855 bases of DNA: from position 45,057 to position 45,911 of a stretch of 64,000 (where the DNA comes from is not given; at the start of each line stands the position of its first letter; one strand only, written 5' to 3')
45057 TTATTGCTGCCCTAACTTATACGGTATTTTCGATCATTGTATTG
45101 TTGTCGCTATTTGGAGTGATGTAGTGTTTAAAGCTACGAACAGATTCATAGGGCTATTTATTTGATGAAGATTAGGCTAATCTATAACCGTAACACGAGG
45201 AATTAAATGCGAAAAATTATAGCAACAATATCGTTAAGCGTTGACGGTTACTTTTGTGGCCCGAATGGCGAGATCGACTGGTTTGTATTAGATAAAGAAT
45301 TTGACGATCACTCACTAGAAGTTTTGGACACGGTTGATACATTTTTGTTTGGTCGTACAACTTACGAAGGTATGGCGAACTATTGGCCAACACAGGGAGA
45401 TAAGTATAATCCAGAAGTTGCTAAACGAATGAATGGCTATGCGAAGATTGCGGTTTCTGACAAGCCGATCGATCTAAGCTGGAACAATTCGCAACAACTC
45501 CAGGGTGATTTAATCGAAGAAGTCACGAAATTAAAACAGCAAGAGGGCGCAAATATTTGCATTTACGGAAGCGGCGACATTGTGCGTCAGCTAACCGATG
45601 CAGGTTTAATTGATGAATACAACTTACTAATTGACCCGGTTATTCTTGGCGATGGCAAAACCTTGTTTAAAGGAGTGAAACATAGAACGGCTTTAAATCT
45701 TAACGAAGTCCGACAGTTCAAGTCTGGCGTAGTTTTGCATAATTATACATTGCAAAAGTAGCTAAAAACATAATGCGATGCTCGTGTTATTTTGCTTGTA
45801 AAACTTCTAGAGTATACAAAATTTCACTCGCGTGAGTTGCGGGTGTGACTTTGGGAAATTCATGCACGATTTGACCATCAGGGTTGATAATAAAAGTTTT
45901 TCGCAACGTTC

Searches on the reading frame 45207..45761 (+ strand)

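Call 100: search_protein_families(library=pfam, proteins=[window:45207-45761:+], max_evalue=0.01)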
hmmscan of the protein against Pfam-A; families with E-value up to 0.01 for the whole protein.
window:45207-45761:+ (184 aa): 1 family
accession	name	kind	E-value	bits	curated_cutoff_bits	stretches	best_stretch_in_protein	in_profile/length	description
PF01872.23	RibD_C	-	6e-21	75.6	24.1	1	2-177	1-197/197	RibD C-terminal domain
